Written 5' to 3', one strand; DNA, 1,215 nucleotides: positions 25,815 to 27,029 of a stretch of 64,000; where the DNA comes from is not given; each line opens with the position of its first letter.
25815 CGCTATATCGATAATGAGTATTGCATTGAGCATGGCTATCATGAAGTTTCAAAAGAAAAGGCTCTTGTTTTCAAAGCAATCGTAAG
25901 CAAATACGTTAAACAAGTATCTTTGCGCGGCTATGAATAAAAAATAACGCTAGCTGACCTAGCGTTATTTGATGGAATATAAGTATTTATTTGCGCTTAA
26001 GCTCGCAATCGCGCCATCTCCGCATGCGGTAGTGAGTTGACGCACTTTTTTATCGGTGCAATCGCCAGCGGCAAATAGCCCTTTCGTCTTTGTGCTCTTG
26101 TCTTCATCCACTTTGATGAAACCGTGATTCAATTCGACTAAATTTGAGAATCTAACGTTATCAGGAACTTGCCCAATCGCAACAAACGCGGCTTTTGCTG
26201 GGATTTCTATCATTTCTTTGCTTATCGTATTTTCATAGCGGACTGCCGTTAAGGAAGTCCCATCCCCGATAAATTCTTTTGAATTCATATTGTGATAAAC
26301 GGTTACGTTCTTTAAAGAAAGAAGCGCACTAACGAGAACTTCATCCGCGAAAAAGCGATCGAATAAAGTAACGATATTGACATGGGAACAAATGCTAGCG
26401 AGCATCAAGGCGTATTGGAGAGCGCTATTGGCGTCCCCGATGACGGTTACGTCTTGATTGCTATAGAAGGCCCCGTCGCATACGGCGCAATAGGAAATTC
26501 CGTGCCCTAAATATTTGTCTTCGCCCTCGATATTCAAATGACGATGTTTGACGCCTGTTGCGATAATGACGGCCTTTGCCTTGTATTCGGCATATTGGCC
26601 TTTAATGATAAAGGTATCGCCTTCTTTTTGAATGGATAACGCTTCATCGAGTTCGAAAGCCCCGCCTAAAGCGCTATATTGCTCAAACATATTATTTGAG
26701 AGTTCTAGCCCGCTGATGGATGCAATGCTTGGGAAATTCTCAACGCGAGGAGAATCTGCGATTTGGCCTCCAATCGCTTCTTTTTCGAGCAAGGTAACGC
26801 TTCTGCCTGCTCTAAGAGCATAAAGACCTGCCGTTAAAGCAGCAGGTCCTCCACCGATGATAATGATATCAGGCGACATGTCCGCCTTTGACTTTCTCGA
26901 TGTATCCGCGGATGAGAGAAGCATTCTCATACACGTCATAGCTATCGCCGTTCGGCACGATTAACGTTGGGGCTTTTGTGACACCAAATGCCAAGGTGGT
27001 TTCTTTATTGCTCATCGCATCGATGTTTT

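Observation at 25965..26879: Translationally coupled TrxR-like flavoprotein appears unable to bind NADPH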

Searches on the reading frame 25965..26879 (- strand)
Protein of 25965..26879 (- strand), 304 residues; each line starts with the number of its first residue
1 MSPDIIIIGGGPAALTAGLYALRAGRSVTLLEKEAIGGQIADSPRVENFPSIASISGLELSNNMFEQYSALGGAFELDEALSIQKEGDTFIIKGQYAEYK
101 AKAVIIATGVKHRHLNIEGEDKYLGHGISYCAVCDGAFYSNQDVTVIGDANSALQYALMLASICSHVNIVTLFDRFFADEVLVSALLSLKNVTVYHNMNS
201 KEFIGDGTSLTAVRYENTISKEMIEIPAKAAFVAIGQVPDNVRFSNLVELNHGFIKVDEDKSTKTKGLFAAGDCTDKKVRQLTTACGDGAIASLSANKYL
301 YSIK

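Call 3: search_solved_structures(query=window:25965-26879:-, max_evalue=1e-10, show_alignments=3)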
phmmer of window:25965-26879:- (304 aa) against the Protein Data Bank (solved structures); distinct sequences matched with E-value up to 1e-10: 57.
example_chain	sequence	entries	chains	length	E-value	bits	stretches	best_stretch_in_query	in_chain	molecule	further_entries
4zn0_A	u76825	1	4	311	3.9e-61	210.1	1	4-303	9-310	Thioredoxin reductase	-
7aaw_A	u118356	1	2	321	3.4e-55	190.6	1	4-301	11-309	Thioredoxin reductase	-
4gcm_A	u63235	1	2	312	9.3e-54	185.9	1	4-301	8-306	Thioredoxin reductase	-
7e52_A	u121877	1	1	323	2.1e-53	184.8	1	5-302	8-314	Thioredoxin reductase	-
2q7v_A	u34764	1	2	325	4.7e-53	183.6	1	4-301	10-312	Thioredoxin reductase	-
7jyp_A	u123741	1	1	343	2.2e-52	181.4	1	4-298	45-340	Thioredoxin reductase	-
5uwy_A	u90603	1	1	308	3.3e-52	180.8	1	4-302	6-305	Thioredoxin reductase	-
5mh4_A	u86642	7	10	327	3.5e-52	180.7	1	4-301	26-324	Thioredoxin reductase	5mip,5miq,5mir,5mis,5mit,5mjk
1fl2_A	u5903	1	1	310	1e-51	179.2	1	4-302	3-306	ALKYL HYDROPEROXIDE REDUCTASE SUBUNIT F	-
1cl0_A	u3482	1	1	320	2.5e-51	177.9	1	5-301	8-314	THIOREDOXIN REDUCTASE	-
1tde_A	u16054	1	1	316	2.7e-51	177.8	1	5-301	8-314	THIOREDOXIN REDUCTASE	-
6bwt_A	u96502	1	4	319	3.9e-51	177.3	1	5-302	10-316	Thioredoxin reductase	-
4o5q_A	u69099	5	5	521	4.5e-51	177.1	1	4-302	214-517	Alkyl hydroperoxide reductase subunit F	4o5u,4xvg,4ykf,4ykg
5usx_A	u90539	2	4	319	4.1e-50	173.9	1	5-303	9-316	Thioredoxin reductase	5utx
5vt3_A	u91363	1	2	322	4.2e-50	173.9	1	5-303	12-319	Thioredoxin reductase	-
5j60_A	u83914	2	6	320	1.7e-36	129.2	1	4-302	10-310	Thioredoxin reductase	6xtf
6gna_A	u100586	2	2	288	3.4e-30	108.6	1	4-302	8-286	Thioredoxin reductase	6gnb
6gnc_A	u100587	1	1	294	8.5e-30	107.3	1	4-304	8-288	Thioredoxin reductase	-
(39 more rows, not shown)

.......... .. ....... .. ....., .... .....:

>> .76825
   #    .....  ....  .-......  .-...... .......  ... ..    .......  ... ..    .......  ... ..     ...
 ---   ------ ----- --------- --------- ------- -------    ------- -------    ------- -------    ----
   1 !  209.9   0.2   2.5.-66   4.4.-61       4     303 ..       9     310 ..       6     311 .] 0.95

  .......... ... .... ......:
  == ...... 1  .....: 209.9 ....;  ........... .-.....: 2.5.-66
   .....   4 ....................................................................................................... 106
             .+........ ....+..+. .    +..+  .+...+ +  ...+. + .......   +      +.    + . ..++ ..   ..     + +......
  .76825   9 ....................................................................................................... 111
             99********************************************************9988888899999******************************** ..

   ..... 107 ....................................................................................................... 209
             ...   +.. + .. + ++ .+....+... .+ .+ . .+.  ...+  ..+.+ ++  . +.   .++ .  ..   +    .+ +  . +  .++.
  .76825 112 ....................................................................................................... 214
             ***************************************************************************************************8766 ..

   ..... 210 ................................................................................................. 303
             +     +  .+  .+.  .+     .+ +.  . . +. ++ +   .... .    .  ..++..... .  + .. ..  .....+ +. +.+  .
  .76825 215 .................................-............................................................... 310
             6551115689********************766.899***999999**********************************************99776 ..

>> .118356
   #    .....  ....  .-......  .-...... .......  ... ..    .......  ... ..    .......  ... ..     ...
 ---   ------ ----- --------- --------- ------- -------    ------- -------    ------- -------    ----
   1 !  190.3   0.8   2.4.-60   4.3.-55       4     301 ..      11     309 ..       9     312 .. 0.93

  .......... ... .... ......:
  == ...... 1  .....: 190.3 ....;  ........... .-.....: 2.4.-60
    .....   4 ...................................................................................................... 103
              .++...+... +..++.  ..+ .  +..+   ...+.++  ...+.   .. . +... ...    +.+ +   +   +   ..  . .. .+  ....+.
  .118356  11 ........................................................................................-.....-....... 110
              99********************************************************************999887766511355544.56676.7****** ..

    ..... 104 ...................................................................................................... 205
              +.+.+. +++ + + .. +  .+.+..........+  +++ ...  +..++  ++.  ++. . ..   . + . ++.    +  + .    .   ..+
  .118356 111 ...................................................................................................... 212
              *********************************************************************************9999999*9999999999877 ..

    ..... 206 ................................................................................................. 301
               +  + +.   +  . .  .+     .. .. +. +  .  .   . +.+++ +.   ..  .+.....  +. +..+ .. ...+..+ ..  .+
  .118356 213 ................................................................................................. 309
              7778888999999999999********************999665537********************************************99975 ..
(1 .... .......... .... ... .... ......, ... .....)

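Call 4: search_protein_families(library=pfam, proteins=[window:25965-26879:-])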
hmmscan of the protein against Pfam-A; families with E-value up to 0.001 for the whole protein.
window:25965-26879:- (304 aa): 9 families
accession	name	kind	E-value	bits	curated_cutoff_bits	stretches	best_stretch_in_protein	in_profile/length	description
PF07992.20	Pyr_redox_2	-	1.6e-41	143.1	26.1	1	4-289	2-291/291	Pyridine nucleotide-disulphide oxidoreductase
PF13738.12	Pyr_redox_3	-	1e-22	81.2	30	2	80-272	104-305/305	Pyridine nucleotide-disulphide oxidoreductase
PF01266.30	DAO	-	1.6e-08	34.9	27.9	1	4-38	1-37/353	FAD dependent oxidoreductase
PF00890.30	FAD_binding_2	-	1e-07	32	20.4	1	4-40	1-38/414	FAD binding domain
PF12831.13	FAD_oxidored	-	2.4e-07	30.8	27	1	4-40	1-38/416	FAD dependent oxidoreductase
PF00070.33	Pyr_redox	-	8.3e-07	29.9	22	0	144-216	2-80/82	Pyridine nucleotide-disulphide oxidoreductase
PF03486.20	HI0933_like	-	7.1e-06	26.1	50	0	4-35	2-33/244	HI0933-like protein Rossmann domain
PF13450.12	NAD_binding_8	-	3.8e-05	24.3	21.9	1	7-43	1-38/68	NAD(P)-binding Rossmann-like domain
PF01134.28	GIDA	-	0.0004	20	22.1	0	4-55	1-44/391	Glucose inhibited division protein A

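Call 5: search_protein_families(library=ncbifam, proteins=[window:25965-26879:-])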
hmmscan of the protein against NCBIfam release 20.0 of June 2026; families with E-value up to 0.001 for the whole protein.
window:25965-26879:- (304 aa): 58 families (the best 25 are shown)
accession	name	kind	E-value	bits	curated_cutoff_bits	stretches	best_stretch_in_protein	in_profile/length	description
TIGR01292.1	TRX_reduct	equivalog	3.6e-88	295.2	343.45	1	4-300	2-300/300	thioredoxin-disulfide reductase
TIGR03140.1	AhpF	equivalog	4.8e-72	243.2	502.9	1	4-300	214-512/515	alkyl hydroperoxide reductase subunit F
TIGR03143.1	AhpF_homolog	hypoth_equivalog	4.6e-68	230.2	687.65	1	4-302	6-310/555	putative alkyl hydroperoxide reductase F subunit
NF007614.0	PRK10262.1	equivalog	2.2e-52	178.2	644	1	5-302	9-316/321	thioredoxin-disulfide reductase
NF004945.0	PRK06292.2-3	equivalog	2.3e-20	73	494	1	92-278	121-308/457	dihydrolipoyl dehydrogenase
TIGR04018.1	Bthiol_YpdA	hypoth_equivalog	1.1e-18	67.1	339.9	2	79-274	92-288/316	YpdA family putative bacillithiol disulfide reductase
TIGR01350.1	lipoamide_DH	equivalog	3.2e-16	59.1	408.8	2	83-278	121-312/461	dihydrolipoyl dehydrogenase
TIGR02053.1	MerA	equivalog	1.1e-15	57.7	454.45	1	86-295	115-327/465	mercury(II) reductase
NF009410.0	PRK12771.1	subfamily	1.8e-14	53.3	516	1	216-301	359-446/566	NAD(P)-binding protein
NF040505.1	ArsO_flavin_mono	equivalog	2.1e-14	53.8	425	1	82-188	99-207/346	ArsO family NAD(P)H-dependent flavin-containing monooxygenase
NF005883.0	PRK07845.1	equivalog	7.9e-13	48.2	479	2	93-278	132-317/466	NAD(P)H-quinone dehydrogenase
NF004943.0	PRK06292.2-1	equivalog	4.6e-12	45.4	432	1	93-277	124-310/456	dihydrolipoyl dehydrogenase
NF045599.1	bili_reduct_long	exception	1.3e-11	43.5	750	1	4-289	383-634/641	bilirubin reductase, long form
NF010311.1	PRK13748.1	subfamily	2e-11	43.4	600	1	97-278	228-407/560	mercury(II) reductase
NF004776.0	PRK06116.1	equivalog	4.5e-11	42.4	480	1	95-278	126-308/450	glutathione-disulfide reductase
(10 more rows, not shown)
